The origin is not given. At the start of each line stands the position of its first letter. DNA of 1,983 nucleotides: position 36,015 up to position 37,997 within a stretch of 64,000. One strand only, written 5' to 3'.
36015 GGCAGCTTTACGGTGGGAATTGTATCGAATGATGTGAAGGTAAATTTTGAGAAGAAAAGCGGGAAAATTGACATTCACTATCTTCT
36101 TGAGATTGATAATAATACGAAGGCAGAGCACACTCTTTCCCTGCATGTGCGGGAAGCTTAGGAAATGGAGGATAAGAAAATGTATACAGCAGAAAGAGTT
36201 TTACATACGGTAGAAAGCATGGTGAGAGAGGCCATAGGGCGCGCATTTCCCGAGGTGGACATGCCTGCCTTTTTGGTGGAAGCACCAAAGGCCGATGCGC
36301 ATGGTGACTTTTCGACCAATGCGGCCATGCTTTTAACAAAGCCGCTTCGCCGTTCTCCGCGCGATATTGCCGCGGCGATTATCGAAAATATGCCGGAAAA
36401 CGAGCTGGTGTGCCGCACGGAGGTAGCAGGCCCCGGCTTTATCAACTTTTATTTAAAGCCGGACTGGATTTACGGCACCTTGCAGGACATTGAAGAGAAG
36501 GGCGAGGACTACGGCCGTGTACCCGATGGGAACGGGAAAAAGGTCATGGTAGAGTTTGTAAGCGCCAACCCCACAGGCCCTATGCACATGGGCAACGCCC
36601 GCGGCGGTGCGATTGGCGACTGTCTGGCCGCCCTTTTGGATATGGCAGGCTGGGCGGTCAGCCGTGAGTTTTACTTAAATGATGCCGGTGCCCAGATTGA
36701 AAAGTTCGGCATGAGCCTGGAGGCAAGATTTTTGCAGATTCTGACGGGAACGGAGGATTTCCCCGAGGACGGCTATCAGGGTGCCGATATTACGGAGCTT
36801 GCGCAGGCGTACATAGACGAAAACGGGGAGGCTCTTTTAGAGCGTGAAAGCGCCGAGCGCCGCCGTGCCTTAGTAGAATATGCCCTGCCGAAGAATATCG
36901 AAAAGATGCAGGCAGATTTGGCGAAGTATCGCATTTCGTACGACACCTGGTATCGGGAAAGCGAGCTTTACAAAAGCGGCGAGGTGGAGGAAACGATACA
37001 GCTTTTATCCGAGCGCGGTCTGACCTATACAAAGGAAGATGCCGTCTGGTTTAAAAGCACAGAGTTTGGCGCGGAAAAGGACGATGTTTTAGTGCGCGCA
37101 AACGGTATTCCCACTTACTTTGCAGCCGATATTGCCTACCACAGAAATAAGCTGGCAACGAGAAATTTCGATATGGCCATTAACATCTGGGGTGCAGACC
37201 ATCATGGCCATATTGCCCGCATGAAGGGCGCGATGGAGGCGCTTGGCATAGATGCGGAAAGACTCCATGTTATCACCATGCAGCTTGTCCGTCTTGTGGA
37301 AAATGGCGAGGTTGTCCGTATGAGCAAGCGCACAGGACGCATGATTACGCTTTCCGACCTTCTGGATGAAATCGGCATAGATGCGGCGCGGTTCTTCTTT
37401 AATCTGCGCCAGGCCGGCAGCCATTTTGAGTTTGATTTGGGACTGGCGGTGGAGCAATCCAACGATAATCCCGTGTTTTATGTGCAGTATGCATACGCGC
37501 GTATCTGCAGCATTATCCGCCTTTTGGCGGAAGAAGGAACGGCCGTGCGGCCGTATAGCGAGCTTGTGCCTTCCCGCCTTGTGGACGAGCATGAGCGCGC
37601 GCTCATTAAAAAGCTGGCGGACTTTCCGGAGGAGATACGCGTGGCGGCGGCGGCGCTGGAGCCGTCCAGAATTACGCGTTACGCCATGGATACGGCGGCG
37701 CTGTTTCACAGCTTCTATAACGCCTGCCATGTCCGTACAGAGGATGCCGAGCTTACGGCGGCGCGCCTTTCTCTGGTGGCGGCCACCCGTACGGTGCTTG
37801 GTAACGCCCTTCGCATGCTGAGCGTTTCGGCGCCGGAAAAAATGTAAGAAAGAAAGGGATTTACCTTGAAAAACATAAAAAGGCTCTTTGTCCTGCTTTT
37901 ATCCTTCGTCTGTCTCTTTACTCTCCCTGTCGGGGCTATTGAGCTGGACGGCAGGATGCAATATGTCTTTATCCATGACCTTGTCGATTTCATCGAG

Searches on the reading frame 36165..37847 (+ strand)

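Call 36: search_protein_families(library=pfam, proteins=[window:36165-37847:+], max_evalue=0.00001)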
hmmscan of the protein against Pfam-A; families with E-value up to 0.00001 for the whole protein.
window:36165-37847:+ (560 aa): 3 families
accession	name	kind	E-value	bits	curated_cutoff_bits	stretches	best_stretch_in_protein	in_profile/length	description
PF05746.21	DALR_1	-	1.6e-32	112.4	22.3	1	440-560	1-117/117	DALR anticodon binding domain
PF03485.21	Arg_tRNA_synt_N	-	1.4e-22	80.5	21.5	1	16-97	3-85/85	Arginyl tRNA synthetase N terminal domain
PF00750.26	tRNA-synt_1d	-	3.9e-21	75.8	23.3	1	119-403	14-298/349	tRNA synthetases class I (R), catalytic domain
